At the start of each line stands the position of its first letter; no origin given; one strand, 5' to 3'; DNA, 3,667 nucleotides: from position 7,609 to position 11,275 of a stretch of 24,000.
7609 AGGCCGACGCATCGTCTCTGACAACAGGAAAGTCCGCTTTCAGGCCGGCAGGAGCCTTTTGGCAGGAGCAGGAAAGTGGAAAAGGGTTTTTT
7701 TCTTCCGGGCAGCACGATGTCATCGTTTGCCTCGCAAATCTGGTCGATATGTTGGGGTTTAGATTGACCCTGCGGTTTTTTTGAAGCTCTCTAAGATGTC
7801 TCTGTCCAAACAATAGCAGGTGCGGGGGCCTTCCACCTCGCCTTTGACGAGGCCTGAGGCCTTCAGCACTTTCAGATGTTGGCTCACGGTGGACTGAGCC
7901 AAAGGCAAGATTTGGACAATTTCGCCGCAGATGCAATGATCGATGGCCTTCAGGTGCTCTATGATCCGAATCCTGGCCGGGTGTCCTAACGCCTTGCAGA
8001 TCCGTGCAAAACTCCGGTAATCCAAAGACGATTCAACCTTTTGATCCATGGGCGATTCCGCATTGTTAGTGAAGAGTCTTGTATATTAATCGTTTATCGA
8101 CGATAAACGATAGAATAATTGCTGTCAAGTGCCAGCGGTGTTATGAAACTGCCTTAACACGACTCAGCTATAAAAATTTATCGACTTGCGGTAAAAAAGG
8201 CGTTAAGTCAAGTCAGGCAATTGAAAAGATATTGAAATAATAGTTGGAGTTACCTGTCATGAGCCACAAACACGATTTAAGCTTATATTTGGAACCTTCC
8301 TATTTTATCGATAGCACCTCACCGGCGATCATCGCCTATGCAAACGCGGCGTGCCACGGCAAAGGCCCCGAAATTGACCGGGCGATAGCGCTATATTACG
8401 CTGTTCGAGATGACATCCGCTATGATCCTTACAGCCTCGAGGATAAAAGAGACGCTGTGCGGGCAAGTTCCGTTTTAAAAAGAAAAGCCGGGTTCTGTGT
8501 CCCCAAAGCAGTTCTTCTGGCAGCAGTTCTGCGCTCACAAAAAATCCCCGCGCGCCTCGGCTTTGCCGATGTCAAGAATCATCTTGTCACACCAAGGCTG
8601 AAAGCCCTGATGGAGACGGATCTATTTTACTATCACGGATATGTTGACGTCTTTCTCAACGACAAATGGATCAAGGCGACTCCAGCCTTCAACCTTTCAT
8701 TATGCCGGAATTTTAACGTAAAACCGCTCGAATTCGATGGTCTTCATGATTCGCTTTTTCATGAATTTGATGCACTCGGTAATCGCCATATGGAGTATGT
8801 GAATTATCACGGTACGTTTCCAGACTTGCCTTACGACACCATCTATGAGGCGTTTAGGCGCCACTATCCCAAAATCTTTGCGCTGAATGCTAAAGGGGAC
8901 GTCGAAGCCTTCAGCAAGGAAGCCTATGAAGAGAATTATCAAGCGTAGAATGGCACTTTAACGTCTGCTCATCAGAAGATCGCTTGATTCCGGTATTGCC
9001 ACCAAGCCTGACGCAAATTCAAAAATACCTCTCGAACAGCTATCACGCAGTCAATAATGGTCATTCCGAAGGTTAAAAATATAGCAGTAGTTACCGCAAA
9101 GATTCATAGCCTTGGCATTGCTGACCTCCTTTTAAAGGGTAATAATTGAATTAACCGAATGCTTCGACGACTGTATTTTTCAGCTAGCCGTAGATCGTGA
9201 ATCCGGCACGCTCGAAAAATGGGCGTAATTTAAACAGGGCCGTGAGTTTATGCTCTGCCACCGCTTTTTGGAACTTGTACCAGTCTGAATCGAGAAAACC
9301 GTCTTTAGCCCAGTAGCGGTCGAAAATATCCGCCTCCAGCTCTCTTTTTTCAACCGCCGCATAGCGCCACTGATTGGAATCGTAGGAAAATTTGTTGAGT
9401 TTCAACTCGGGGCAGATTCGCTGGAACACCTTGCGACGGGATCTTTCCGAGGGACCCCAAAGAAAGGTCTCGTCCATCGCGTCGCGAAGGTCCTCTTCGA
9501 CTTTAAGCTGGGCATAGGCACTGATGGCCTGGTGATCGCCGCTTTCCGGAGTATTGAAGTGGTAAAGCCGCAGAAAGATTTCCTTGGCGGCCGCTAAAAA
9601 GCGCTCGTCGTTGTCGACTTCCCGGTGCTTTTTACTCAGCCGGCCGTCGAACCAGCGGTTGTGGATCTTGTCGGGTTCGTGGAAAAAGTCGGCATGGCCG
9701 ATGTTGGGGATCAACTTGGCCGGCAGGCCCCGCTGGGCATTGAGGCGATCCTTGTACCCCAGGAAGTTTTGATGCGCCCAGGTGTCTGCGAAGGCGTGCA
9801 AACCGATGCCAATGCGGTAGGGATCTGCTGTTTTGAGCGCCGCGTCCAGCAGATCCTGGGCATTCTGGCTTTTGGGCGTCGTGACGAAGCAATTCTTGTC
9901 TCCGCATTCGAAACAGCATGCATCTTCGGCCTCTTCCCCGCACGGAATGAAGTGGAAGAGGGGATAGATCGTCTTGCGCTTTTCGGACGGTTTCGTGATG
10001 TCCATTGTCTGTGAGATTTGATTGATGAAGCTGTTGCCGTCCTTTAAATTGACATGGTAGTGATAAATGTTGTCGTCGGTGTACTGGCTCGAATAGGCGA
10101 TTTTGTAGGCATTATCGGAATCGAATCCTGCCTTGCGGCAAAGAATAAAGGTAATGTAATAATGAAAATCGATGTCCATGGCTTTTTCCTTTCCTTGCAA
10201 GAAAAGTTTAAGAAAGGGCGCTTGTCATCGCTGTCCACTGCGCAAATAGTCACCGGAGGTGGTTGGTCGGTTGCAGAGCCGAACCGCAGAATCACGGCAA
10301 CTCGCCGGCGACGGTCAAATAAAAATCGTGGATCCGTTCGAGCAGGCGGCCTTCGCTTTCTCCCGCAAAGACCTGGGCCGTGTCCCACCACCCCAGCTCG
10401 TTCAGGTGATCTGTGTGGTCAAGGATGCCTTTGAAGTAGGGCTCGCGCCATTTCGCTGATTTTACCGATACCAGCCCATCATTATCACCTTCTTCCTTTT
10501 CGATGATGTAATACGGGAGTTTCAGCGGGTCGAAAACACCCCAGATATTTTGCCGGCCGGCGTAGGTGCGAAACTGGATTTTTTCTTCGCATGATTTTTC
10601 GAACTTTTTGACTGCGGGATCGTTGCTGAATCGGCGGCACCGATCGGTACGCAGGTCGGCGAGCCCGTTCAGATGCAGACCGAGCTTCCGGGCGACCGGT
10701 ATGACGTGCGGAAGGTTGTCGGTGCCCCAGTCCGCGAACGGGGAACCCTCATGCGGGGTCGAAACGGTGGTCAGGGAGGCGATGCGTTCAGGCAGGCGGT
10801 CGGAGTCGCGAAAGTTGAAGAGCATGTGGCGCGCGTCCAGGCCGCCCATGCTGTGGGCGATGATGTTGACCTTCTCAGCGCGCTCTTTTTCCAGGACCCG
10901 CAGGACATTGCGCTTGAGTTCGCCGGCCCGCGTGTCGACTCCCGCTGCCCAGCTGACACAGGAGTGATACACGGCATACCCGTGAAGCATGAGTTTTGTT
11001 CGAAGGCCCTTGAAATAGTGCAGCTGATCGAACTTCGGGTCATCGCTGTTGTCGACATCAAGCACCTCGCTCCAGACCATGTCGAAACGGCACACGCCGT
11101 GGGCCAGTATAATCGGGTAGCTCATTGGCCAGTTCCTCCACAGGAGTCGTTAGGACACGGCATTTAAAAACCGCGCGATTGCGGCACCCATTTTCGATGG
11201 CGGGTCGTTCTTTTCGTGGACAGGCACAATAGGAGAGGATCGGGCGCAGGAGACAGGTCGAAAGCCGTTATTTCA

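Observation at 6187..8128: arsR-hgcA-hgcB mercury-methylation operon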

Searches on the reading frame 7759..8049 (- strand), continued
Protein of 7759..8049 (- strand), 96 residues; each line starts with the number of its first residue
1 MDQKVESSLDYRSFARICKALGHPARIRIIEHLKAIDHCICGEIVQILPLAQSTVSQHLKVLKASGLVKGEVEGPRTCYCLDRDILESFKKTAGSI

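Call 28: search_protein_families(library=pfam, proteins=[L080:4288-5205:+, L080:5261-6316:+, L040:4366-4767:+, L040:4844-6658:+, L039:4295-5440:+, L064:4338-5195:+, L048:4352-5206:+, L072:4286-5887:+, L059:4239-5348:+, L013:4440-4802:+], max_evalue=0.00001)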
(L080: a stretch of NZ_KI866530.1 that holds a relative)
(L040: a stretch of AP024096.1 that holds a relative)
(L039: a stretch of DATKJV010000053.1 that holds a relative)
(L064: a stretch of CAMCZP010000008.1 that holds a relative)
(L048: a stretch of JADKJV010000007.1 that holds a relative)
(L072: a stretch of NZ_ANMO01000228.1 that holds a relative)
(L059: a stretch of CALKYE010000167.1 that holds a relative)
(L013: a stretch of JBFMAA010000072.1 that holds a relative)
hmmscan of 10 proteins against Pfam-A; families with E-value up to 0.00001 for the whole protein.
L080:4288-5205:+ (305 aa): 11 families
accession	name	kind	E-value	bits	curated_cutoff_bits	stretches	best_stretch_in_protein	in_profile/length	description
PF13847.12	Methyltransf_31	-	3.7e-43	147.1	27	1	85-226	1-139/145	Methyltransferase domain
PF13649.12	Methyltransf_25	-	3.3e-22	79.4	27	1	91-187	1-97/97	Methyltransferase domain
PF08241.18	Methyltransf_11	-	3.4e-22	79.3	21.2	1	92-190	1-94/95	Methyltransferase domain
PF01209.24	Ubie_methyltran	-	2.2e-16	60.4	20.1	1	83-192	43-152/233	ubiE/COQ5 methyltransferase family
PF08242.18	Methyltransf_12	-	8.8e-16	58.9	30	1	92-189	1-98/98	Methyltransferase domain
PF13489.12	Methyltransf_23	-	2e-11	44.3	27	1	79-194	14-119/164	Methyltransferase domain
PF01135.25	PCMT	-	3.8e-09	37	20.3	1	79-146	65-132/210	Protein-L-isoaspartate(D-aspartate) O-methyltransferase (PCMT)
PF06325.19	PrmA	-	2.5e-06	27.6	22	1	84-194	158-261/296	Ribosomal protein L11 methyltransferase (PrmA)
PF01728.25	FtsJ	-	4.3e-06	27.2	24.1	1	81-164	15-99/181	FtsJ-like methyltransferase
PF13679.12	Methyltransf_32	-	4.5e-06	27.1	27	0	86-150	24-92/143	Methyltransferase domain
PF05148.21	Methyltransf_8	-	5e-06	27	27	0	140-194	106-159/219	Hypothetical methyltransferase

L080:5261-6316:+ (351 aa): 1 family
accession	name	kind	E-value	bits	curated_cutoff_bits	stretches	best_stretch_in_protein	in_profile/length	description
PF01758.21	SBF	-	6.1e-60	202.6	24.3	1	59-254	2-190/191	Sodium Bile acid symporter family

L040:4366-4767:+ (133 aa): 1 family
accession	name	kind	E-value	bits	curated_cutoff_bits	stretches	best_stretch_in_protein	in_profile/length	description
PF06953.17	ArsD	-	2.4e-44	151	27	1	11-133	3-123/123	Arsenical resistance operon protein ArsD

L040:4844-6658:+ (604 aa): 21 families
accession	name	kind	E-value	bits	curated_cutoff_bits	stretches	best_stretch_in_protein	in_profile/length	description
PF02374.21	ArsA_ATPase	-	3.8e-100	335.5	24.3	3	23-305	2-301/305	Anion-transporting ATPase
PF01656.29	CbiA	-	1.4e-23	83.7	25.4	2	347-442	2-54/125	CobQ/CobB/MinD/ParA nucleotide binding domain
PF13614.12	AAA_31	-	3.8e-20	73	27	2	28-164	8-132/177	AAA domain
PF10609.15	ParA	-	5.5e-15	55.9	27.1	1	346-378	6-38/246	NUBPL iron-transfer P-loop NTPase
PF00142.24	Fer4_NifH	-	4.3e-12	46.5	25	0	27-63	5-41/271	4Fe-4S iron sulfur cluster binding proteins, NifH/frxC family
PF20720.3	nSTAND3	-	1.3e-11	44.8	27.2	0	342-376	15-49/155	Novel STAND NTPase 3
PF03308.22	MeaB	-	5.1e-10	39.3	23.1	0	26-64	37-75/273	Methylmalonyl Co-A mutase-associated GTPase MeaB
PF25199.1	nSTAND_NTPase5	-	5.4e-10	39.7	34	0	333-381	26-79/145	Novel STAND NTPase 5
PF13481.12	AAA_25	-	2.4e-09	37.5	27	0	328-465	18-151/195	AAA domain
PF06564.18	CBP_BcsQ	-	3.9e-08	33.5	21.3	0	30-70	10-50/234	Cellulose biosynthesis protein BcsQ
PF00931.28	NB-ARC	-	1.2e-07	31.7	23.5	0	333-364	6-38/248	NB-ARC domain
PF00448.28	SRP54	-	2.2e-07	31.2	22.7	0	346-381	3-38/196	SRP54-type protein, GTPase domain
PF01695.23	IstB_IS21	-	3.3e-07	30.5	24.1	0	339-381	88-129/238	IstB-like ATP binding protein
PF24883.2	NPHP3_N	-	1.6e-06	28.8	24.8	0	16-54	14-54/164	Nephrocystin 3, N-terminal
PF01583.26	APS_kinase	-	2.8e-06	27.9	21.1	0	23-59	3-39/152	Adenylylsulphate kinase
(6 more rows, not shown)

L039:4295-5440:+ (381 aa): 1 family
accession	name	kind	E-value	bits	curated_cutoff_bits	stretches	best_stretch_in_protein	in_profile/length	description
PF01758.21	SBF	-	6.1e-61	205.9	24.3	1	64-259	2-190/191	Sodium Bile acid symporter family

L064:4338-5195:+ (285 aa): 9 families
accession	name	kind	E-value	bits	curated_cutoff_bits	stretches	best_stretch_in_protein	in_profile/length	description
PF13847.12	Methyltransf_31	-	2.1e-40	138.2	27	1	77-224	1-145/145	Methyltransferase domain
PF13649.12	Methyltransf_25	-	5.4e-17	62.7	27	1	83-179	1-97/97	Methyltransferase domain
PF08241.18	Methyltransf_11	-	1.2e-16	61.5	21.2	1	85-183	2-95/95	Methyltransferase domain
PF01209.24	Ubie_methyltran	-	2.2e-15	57.1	20.1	1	74-183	42-151/233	ubiE/COQ5 methyltransferase family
PF13489.12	Methyltransf_23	-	2.9e-12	47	27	1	72-229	15-163/164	Methyltransferase domain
PF01135.25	PCMT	-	3.5e-10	40.5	20.3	1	72-138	66-132/210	Protein-L-isoaspartate(D-aspartate) O-methyltransferase (PCMT)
PF08242.18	Methyltransf_12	-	1.4e-08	35.8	30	1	84-181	1-98/98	Methyltransferase domain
PF13679.12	Methyltransf_32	-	1.1e-06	29.1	27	1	79-144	25-94/143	Methyltransferase domain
PF08003.17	Methyltransf_9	-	6.4e-06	25.8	23.8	1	80-261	116-296/315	Protein of unknown function (DUF1698)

L048:4352-5206:+ (284 aa): 10 families
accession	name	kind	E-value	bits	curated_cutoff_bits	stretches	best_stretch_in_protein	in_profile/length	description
PF13847.12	Methyltransf_31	-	3.2e-43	147.3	27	1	75-221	2-145/145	Methyltransferase domain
PF08241.18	Methyltransf_11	-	1.4e-23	83.8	21.2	1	82-179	2-94/95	Methyltransferase domain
PF13649.12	Methyltransf_25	-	1.4e-23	83.8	27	1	80-176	1-97/97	Methyltransferase domain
PF01209.24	Ubie_methyltran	-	3.7e-18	66.2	20.1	1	72-180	43-151/233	ubiE/COQ5 methyltransferase family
PF08242.18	Methyltransf_12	-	2.5e-16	60.6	30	1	81-178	1-98/98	Methyltransferase domain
PF13489.12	Methyltransf_23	-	3.2e-13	50.2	27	1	73-225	19-162/164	Methyltransferase domain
PF01135.25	PCMT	-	6.6e-12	46.1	20.3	1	69-135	66-132/210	Protein-L-isoaspartate(D-aspartate) O-methyltransferase (PCMT)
PF06325.19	PrmA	-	9.2e-10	38.9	22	1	73-185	158-263/296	Ribosomal protein L11 methyltransferase (PrmA)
PF13679.12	Methyltransf_32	-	3.9e-07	30.6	27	1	72-140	21-93/143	Methyltransferase domain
PF05148.21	Methyltransf_8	-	6.9e-06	26.5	27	0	124-183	101-159/219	Hypothetical methyltransferase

L072:4286-5887:+ (533 aa): 0 families

L059:4239-5348:+ (369 aa): 1 family
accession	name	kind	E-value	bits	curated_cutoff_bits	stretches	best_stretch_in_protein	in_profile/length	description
PF01758.21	SBF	-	1.7e-61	207.7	24.3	1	63-259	1-190/191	Sodium Bile acid symporter family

L013:4440-4802:+ (120 aa): 0 families

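Call 45: search_protein_families(library=ncbifam, proteins=[L080:4288-5205:+, L064:4338-5195:+, L048:4352-5206:+, L039:4295-5440:+, L080:5261-6316:+, L080:4001-4243:+, L040:4001-4294:+], max_evalue=1e-10)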
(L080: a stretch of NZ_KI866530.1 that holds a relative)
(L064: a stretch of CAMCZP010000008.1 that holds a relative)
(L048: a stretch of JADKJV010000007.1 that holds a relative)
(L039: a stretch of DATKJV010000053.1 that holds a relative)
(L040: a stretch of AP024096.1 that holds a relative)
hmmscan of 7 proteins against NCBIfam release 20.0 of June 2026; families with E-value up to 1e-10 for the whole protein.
L080:4288-5205:+ (305 aa): 18 families
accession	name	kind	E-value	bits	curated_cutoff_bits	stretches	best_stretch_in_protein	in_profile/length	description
NF008823.0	PRK11873.1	subfamily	1.5e-107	359.1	263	1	14-282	2-270/272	arsenite methyltransferase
NF041537.1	ArsM_AhpD_UU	exception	1.8e-46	158.6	510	1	16-236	9-225/345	arsenite methyltransferase/AhpD domain selenoprotein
NF047649.1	MTase_UXPK_star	exception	2.7e-44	151.3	460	1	17-231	11-221/283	methyltransferase/UXPK-star double selenoprotein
NF041536.1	ArsM_DUF2284_UU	exception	5.3e-43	147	575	1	16-240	10-229/459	arsenite methyltransferase/DUF2284 domain selenoprotein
NF040538.1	methyl_ArsM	equivalog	1e-40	140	500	2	155-239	170-256/356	arsinothricin biosynthesis methyltransferase ArsM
NF040539.1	AST_met_ArsM_2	exception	9.9e-25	87.9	240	1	90-236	59-208/262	putative arsinothricin biosynthesis methyltransferase ArsM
NF045667.1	MTase_DVU1556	equivalog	4e-24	85.3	155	1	81-239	16-166/213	DVU_1556 family methyltransferase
NF038099.1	AsSugarArsM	exception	2e-23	83.1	400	1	70-246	41-226/321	arsenosugar biosynthesis arsenite methyltransferase ArsM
NF001244.0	PRK00216.1-5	equivalog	1e-16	61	216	1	83-195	44-157/236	bifunctional demethylmenaquinone methyltransferase/2-methoxy-6-polyprenyl-1,4-benzoquinol methylase UbiE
TIGR02072.1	BioC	equivalog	1.8e-15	57.4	184.95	1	89-195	36-136/244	malonyl-ACP O-methyltransferase BioC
NF001243.0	PRK00216.1-4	equivalog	1e-14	54.5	235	1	83-189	43-149/237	demethylmenaquinone methyltransferase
NF001240.0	PRK00216.1-1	equivalog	1.1e-14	54.2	378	1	81-193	57-170/251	bifunctional demethylmenaquinone methyltransferase/2-methoxy-6-polyprenyl-1,4-benzoquinol methylase UbiE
TIGR01934.1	MenG_MenH_UbiE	subfamily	1.5e-14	53.9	158.35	1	84-212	36-160/223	ubiquinone/menaquinone biosynthesis methyltransferase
NF052510.1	methyltran_MpqE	exception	5.7e-14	52.1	335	1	82-189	41-149/234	methyl-plastoquinone biosynthesis methyltransferase MpqE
TIGR02752.1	MenG_heptapren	equivalog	2e-13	50.4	419.85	1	84-190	42-148/231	demethylmenaquinone methyltransferase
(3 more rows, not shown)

L064:4338-5195:+ (285 aa): 16 families
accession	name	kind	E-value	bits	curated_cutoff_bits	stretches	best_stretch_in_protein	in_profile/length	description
NF008823.0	PRK11873.1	subfamily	1.6e-99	332.8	263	1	6-272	2-268/272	arsenite methyltransferase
NF041537.1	ArsM_AhpD_UU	exception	9e-45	152.9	510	1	67-233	64-230/345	arsenite methyltransferase/AhpD domain selenoprotein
NF047649.1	MTase_UXPK_star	exception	2.4e-43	148.2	460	1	8-229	10-227/283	methyltransferase/UXPK-star double selenoprotein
NF041536.1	ArsM_DUF2284_UU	exception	5.8e-41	140.3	575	1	66-233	63-230/459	arsenite methyltransferase/DUF2284 domain selenoprotein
NF040538.1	methyl_ArsM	equivalog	9.7e-40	136.8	500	2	146-234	169-259/356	arsinothricin biosynthesis methyltransferase ArsM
NF040539.1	AST_met_ArsM_2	exception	1.6e-25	90.4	240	1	82-233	59-213/262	putative arsinothricin biosynthesis methyltransferase ArsM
NF038099.1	AsSugarArsM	exception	6.2e-25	88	400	1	60-240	39-228/321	arsenosugar biosynthesis arsenite methyltransferase ArsM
NF045667.1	MTase_DVU1556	equivalog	5e-24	85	155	1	73-228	16-163/213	DVU_1556 family methyltransferase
NF001240.0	PRK00216.1-1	equivalog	6.2e-15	54.9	378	1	73-204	57-187/251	bifunctional demethylmenaquinone methyltransferase/2-methoxy-6-polyprenyl-1,4-benzoquinol methylase UbiE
NF001244.0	PRK00216.1-5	equivalog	3.4e-14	52.7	216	1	76-203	45-171/236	bifunctional demethylmenaquinone methyltransferase/2-methoxy-6-polyprenyl-1,4-benzoquinol methylase UbiE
NF052510.1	methyltran_MpqE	exception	1.1e-13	51.2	335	1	74-183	41-151/234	methyl-plastoquinone biosynthesis methyltransferase MpqE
TIGR01934.1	MenG_MenH_UbiE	subfamily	6e-13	48.6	158.35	1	77-204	37-160/223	ubiquinone/menaquinone biosynthesis methyltransferase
NF001243.0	PRK00216.1-4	equivalog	4.5e-12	45.8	235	1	75-181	43-149/237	demethylmenaquinone methyltransferase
TIGR02072.1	BioC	equivalog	4.9e-12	46.2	184.95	1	82-198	37-146/244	malonyl-ACP O-methyltransferase BioC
TIGR02752.1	MenG_heptapren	equivalog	4e-11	42.9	419.85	1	75-182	41-148/231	demethylmenaquinone methyltransferase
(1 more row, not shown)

L048:4352-5206:+ (284 aa): 23 families
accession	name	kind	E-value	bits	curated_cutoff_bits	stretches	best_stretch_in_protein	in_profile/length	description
NF008823.0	PRK11873.1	subfamily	5.7e-109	363.8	263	1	2-271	2-270/272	arsenite methyltransferase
NF041537.1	ArsM_AhpD_UU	exception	1e-50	172.5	510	1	2-230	8-230/345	arsenite methyltransferase/AhpD domain selenoprotein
NF047649.1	MTase_UXPK_star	exception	1e-48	165.8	460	1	3-234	9-235/283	methyltransferase/UXPK-star double selenoprotein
NF041536.1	ArsM_DUF2284_UU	exception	2.5e-46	158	575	1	3-232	9-232/459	arsenite methyltransferase/DUF2284 domain selenoprotein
NF040538.1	methyl_ArsM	equivalog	7.7e-44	150.3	500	2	136-232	161-260/356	arsinothricin biosynthesis methyltransferase ArsM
NF040539.1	AST_met_ArsM_2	exception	1.1e-29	104.2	240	1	73-228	53-211/262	putative arsinothricin biosynthesis methyltransferase ArsM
NF038099.1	AsSugarArsM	exception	1.1e-27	97.1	400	1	59-233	41-224/321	arsenosugar biosynthesis arsenite methyltransferase ArsM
NF045667.1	MTase_DVU1556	equivalog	6e-26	91.2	155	1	70-224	16-162/213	DVU_1556 family methyltransferase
NF001244.0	PRK00216.1-5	equivalog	2.8e-20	72.6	216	1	72-201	44-172/236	bifunctional demethylmenaquinone methyltransferase/2-methoxy-6-polyprenyl-1,4-benzoquinol methylase UbiE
NF001243.0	PRK00216.1-4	equivalog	2.7e-18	66.2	235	1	73-182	44-153/237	demethylmenaquinone methyltransferase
TIGR02752.1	MenG_heptapren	equivalog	2.2e-17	63.4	419.85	1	73-183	42-152/231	demethylmenaquinone methyltransferase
NF052510.1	methyltran_MpqE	exception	2.3e-17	63.2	335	1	70-179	40-150/234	methyl-plastoquinone biosynthesis methyltransferase MpqE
TIGR01934.1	MenG_MenH_UbiE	subfamily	6.8e-17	61.5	158.35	1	72-201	35-160/223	ubiquinone/menaquinone biosynthesis methyltransferase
TIGR02072.1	BioC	equivalog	1e-16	61.5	184.95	1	78-227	36-176/244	malonyl-ACP O-methyltransferase BioC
NF001240.0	PRK00216.1-1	equivalog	1.4e-15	57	378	1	70-180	57-168/251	bifunctional demethylmenaquinone methyltransferase/2-methoxy-6-polyprenyl-1,4-benzoquinol methylase UbiE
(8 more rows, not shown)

L039:4295-5440:+ (381 aa): 1 family
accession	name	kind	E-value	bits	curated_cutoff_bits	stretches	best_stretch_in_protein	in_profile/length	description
TIGR00832.1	acr3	equivalog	3.9e-135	450.4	282.8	1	18-347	1-327/327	ACR3 family arsenite efflux transporter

L080:5261-6316:+ (351 aa): 1 family
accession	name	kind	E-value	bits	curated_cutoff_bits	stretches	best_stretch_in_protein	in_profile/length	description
TIGR00832.1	acr3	equivalog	4.6e-136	453.4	282.8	1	13-342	1-327/327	ACR3 family arsenite efflux transporter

L080:4001-4243:+ (81 aa): 4 families
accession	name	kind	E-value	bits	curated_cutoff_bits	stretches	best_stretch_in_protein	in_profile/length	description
NF033788.1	HTH_metalloreg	subfamily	1.1e-20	73.2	55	1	4-75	2-73/77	metalloregulator ArsR/SmtB family transcription factor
NF033789.1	repress_SdpR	subfamily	6e-14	51.7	100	1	8-77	3-71/79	autorepressor SdpR family transcription factor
NF041413.1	ArsR_Rv2640c_fam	equivalog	3.8e-11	43.4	155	1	2-74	31-105/118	Rv2640c family ArsR-like transcriptional regulator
NF045707.1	Dbac_1936_reg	equivalog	9.2e-11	41.6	115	1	2-68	6-71/99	ArsR/SmtB-type metalloregulator TsoR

L040:4001-4294:+ (98 aa): 3 families
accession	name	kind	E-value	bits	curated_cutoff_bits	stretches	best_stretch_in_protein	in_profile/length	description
NF033788.1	HTH_metalloreg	subfamily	1.5e-19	69.6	55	1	16-90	2-75/77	metalloregulator ArsR/SmtB family transcription factor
NF033789.1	repress_SdpR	subfamily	4e-13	49.1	100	1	20-92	3-73/79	autorepressor SdpR family transcription factor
NF041413.1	ArsR_Rv2640c_fam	equivalog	5.8e-11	42.8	155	1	12-93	29-111/118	Rv2640c family ArsR-like transcriptional regulator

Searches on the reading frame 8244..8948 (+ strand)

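Call 3: search_protein_families(library=ncbifam, proteins=[window:8244-8948:+])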
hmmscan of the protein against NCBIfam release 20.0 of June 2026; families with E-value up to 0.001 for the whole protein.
window:8244-8948:+ (234 aa): 0 families

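Call 4: search_protein_families(library=pfam, proteins=[window:8244-8948:+])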
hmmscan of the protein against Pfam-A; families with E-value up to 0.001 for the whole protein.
window:8244-8948:+ (234 aa): 1 family
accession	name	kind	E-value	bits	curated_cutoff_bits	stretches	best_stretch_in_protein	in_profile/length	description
PF01841.26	Transglut_core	-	2.9e-14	53.7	23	1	32-147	3-108/108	Transglutaminase-like superfamily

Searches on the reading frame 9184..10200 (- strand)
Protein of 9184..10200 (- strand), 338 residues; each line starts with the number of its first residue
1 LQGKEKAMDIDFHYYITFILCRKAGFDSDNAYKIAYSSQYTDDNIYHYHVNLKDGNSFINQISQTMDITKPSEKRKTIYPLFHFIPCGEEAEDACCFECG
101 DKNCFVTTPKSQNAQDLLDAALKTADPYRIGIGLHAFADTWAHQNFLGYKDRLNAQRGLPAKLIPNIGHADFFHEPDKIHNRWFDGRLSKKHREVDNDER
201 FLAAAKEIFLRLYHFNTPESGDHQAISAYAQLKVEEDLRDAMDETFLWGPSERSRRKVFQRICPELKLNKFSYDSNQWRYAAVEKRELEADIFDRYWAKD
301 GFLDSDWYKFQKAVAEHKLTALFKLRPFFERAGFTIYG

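Call 3: search_protein_families(library=ncbifam, proteins=[window:9184-10200:-])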
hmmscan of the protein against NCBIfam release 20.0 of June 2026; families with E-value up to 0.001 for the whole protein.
window:9184-10200:- (338 aa): 0 families

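Call 4: search_protein_families(library=pfam, proteins=[window:9184-10200:-])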
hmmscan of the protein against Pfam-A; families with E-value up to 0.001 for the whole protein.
window:9184-10200:- (338 aa): 1 family
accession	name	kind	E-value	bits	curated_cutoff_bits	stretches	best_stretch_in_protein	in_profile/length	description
PF20551.3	DUF6765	-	4.8e-68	230.6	26.6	1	8-321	1-321/325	Family of unknown function (DUF6765)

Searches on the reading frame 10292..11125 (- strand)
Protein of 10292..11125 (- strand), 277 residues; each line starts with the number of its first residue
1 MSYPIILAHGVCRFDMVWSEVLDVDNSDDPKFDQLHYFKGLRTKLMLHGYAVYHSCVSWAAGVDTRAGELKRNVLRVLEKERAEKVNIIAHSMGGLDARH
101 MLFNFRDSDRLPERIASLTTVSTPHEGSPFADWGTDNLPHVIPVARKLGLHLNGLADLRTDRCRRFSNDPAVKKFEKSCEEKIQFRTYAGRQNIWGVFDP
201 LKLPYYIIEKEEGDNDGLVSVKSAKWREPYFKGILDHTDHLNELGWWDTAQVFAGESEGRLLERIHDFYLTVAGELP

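Call 35: search_protein_families(library=pfam, proteins=[window:10292-11125:-], max_evalue=0.0001)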
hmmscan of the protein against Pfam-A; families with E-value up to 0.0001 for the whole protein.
window:10292-11125:- (277 aa): 4 families
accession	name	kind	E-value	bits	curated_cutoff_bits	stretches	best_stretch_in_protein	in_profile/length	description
PF07819.20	PGAP1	-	1.6e-06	28.5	24.3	1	79-133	86-138/233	PGAP1-like alpha/beta domain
PF05057.20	DUF676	-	2.9e-06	27.4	20.3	1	61-129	53-129/217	Putative serine esterase (DUF676)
PF00561.26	Abhydrolase_1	-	4e-06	27.1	25.8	1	69-135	54-111/245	alpha/beta hydrolase fold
PF24096.1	DUF7379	-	5e-05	23.8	33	1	75-132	61-119/191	Domain of unknown function (DUF7379)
